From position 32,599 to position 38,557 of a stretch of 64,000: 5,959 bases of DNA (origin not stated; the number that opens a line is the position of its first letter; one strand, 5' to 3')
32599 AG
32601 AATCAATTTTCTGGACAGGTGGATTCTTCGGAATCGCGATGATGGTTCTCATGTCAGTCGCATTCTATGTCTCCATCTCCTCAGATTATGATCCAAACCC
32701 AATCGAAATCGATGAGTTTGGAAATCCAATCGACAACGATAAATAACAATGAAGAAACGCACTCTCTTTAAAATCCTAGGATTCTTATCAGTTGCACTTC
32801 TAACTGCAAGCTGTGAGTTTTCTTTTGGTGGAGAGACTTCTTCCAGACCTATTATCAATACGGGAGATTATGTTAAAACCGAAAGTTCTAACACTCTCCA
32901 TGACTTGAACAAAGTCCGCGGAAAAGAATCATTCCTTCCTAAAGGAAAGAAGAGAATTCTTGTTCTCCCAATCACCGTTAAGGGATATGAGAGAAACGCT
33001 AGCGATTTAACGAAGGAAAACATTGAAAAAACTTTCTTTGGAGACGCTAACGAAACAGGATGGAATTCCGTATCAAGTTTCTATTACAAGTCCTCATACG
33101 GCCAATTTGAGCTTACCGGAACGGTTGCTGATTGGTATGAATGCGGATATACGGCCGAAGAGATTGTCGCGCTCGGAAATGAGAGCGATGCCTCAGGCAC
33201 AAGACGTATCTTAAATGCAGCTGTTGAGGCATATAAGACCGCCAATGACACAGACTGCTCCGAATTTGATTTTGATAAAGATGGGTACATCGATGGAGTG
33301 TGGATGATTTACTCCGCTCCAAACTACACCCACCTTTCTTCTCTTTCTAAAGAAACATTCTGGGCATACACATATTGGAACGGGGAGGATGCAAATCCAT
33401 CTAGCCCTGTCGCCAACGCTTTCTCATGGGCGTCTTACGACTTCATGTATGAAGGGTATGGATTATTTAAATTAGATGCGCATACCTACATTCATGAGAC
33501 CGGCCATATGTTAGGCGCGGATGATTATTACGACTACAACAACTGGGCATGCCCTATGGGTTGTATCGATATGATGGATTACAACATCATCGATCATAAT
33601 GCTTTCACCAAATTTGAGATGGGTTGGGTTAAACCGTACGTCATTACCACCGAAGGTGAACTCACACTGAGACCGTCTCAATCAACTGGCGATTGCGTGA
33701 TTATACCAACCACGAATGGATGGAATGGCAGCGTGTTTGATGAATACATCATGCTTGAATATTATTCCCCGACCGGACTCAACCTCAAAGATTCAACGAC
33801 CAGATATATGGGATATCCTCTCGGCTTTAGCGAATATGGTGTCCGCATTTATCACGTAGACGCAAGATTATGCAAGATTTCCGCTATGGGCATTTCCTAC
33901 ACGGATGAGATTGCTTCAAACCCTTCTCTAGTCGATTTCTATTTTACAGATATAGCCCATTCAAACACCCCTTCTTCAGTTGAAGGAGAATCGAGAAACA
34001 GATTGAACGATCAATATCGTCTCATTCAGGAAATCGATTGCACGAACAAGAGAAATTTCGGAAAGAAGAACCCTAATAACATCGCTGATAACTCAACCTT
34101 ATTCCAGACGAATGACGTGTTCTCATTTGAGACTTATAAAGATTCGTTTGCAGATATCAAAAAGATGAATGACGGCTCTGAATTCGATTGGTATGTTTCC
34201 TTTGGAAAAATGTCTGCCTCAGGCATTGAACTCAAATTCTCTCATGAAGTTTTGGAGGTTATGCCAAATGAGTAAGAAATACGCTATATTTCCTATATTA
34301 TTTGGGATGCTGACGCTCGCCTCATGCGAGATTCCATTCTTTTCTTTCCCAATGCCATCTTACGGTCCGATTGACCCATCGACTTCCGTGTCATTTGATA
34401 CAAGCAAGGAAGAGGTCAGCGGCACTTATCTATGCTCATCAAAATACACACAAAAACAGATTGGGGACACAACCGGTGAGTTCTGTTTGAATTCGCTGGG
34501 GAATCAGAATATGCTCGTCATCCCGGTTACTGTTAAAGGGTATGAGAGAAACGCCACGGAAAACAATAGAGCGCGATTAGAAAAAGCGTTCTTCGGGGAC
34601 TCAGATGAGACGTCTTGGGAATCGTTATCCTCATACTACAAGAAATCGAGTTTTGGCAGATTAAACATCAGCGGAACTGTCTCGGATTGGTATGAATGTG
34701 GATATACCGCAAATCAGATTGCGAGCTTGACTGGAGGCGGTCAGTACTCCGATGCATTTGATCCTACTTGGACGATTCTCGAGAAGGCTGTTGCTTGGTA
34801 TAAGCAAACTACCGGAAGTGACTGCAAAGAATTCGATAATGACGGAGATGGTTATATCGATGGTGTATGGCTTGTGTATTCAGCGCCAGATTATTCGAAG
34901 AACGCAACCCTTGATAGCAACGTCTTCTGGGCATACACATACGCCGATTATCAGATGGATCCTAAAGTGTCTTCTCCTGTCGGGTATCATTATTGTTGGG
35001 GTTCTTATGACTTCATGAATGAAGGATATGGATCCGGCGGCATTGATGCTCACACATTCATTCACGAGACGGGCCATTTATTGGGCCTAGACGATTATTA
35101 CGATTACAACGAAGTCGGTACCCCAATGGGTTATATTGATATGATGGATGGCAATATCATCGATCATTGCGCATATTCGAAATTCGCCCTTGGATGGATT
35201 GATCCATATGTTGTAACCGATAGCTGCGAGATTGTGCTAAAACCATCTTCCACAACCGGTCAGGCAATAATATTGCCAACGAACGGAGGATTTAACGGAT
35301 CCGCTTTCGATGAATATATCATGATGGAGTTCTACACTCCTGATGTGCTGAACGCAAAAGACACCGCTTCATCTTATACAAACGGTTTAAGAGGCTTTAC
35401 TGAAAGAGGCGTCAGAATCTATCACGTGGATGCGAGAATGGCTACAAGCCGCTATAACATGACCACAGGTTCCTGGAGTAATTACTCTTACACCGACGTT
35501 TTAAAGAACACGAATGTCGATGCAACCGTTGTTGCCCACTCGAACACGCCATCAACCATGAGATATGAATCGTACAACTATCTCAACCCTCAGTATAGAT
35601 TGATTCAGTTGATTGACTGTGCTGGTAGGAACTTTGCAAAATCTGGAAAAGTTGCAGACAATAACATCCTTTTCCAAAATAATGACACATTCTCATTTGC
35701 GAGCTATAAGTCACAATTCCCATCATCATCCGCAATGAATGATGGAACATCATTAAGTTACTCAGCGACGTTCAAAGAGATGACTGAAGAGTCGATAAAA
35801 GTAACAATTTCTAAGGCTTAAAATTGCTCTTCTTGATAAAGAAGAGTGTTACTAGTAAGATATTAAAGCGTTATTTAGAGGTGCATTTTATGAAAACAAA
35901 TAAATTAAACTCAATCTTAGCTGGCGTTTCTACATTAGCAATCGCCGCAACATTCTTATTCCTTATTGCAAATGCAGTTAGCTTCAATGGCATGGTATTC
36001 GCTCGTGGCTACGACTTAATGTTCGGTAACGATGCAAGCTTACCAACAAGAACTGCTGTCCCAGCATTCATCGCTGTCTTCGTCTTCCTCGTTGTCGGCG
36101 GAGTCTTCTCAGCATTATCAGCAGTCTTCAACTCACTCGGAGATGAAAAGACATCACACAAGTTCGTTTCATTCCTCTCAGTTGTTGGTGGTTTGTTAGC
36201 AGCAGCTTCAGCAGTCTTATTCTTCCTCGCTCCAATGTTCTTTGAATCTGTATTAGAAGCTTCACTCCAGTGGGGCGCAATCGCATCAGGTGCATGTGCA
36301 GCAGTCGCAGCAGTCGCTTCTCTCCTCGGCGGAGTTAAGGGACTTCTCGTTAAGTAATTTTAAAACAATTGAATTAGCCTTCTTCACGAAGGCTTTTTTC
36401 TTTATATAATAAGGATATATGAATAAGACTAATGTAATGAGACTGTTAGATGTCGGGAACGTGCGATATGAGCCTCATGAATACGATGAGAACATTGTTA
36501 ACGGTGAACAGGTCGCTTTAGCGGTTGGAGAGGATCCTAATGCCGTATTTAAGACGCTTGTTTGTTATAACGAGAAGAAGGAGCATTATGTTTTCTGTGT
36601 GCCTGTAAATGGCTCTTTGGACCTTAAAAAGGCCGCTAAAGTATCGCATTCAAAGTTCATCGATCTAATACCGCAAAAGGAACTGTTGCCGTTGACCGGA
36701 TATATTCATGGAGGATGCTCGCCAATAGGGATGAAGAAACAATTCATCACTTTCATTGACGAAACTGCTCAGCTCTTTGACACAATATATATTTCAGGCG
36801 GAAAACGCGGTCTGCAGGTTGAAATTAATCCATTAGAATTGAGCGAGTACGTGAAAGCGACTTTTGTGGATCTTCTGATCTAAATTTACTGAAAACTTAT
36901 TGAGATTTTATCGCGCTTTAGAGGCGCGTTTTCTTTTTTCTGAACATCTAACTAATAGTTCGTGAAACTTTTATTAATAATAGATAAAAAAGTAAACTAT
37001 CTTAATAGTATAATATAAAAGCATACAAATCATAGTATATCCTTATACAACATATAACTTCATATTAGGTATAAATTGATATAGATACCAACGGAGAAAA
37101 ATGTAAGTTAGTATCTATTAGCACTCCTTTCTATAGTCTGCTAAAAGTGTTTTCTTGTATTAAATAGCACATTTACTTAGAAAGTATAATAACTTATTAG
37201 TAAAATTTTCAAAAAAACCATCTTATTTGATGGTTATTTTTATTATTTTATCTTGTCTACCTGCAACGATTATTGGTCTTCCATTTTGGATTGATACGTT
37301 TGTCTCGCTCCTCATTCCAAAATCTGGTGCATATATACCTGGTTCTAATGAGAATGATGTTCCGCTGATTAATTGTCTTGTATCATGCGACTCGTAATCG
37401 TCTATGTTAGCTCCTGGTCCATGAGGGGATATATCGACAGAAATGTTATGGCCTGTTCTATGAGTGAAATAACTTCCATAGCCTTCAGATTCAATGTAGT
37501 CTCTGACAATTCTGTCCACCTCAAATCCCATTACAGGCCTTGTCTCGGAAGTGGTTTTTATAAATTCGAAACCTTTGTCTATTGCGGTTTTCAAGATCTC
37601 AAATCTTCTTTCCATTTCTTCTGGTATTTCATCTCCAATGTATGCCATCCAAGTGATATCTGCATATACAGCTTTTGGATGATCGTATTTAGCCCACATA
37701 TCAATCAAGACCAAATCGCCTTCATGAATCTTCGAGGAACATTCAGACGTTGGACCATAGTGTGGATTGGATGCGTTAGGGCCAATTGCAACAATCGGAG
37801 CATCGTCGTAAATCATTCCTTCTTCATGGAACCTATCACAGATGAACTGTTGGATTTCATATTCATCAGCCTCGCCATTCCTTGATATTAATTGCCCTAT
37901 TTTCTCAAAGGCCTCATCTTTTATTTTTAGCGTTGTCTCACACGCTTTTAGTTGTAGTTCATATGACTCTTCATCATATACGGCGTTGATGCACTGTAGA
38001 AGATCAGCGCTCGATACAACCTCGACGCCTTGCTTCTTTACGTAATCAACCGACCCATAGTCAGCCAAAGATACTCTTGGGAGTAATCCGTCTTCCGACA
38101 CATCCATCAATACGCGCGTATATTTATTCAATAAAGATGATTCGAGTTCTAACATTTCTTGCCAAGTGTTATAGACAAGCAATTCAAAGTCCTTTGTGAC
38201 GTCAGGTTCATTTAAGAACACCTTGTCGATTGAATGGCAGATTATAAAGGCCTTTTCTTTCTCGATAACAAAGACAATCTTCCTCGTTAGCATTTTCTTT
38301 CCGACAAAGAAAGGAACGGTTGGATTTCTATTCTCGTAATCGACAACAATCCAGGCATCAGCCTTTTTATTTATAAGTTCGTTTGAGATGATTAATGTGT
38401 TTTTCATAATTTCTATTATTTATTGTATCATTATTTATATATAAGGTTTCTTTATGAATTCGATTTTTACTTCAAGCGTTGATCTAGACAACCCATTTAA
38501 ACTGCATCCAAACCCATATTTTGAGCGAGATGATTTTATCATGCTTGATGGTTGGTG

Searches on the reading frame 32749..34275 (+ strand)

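Call 18: search_protein_families(library=pfam, proteins=[window:32749-34275:+], max_evalue=0.001)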
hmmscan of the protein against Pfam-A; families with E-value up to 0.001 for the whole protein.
window:32749-34275:+ (508 aa): 2 families
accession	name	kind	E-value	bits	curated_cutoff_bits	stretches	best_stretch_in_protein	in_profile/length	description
PF05547.17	Peptidase_M6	-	0.00028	20.7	22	1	85-263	42-245/294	Immune inhibitor A peptidase M6, catalytic domain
PF05548.17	Peptidase_M11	-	0.00056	19.5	21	0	71-124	5-54/303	Gametolysin peptidase M11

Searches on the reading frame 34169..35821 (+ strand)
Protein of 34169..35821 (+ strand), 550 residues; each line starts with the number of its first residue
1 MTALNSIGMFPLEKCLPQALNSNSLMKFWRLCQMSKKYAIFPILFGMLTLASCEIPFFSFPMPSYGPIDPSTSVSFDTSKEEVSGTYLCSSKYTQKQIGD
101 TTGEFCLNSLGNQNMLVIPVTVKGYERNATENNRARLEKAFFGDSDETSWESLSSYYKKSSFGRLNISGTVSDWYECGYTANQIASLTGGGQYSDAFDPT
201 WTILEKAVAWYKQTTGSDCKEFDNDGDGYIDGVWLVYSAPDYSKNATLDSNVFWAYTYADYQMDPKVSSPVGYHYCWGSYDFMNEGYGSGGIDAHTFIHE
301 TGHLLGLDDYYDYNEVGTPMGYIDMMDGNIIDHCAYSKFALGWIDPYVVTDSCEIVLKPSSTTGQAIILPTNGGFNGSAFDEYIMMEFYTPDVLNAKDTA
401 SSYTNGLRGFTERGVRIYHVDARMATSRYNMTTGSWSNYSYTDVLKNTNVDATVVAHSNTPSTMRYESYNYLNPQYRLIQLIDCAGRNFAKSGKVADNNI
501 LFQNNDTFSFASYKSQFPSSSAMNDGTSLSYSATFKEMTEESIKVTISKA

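Call 18: search_protein_families(library=pfam, proteins=[window:34169-35821:+], max_evalue=0.001)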
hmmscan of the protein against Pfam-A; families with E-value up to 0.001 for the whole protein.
window:34169-35821:+ (550 aa): 1 family
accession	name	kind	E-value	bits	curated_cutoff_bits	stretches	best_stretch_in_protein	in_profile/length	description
PF05547.17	Peptidase_M6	-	4e-05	23.4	22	1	143-327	55-261/294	Immune inhibitor A peptidase M6, catalytic domain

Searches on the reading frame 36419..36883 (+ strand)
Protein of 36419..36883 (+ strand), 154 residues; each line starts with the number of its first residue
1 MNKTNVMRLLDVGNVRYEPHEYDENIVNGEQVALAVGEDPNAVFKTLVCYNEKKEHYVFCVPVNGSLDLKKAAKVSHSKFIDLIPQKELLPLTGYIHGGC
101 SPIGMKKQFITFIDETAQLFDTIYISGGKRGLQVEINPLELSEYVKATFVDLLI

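Call 18: search_protein_families(library=pfam, proteins=[window:36419-36883:+], max_evalue=0.001)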
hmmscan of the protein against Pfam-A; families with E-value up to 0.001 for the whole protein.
window:36419-36883:+ (154 aa): 1 family
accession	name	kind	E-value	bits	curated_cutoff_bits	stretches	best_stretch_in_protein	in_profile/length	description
PF04073.20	tRNA_edit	-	3e-22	79.4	25.5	1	25-142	3-121/123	Aminoacyl-tRNA editing domain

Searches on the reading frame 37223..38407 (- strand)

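Call 18: search_protein_families(library=pfam, proteins=[window:37223-38407:-], max_evalue=0.001)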
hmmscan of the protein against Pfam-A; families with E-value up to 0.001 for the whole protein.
window:37223-38407:- (394 aa): 1 family
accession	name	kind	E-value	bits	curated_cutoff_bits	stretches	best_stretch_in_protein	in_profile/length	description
PF00557.29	Peptidase_M24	-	3.1e-35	122.3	23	1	160-373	7-206/208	Metallopeptidase family M24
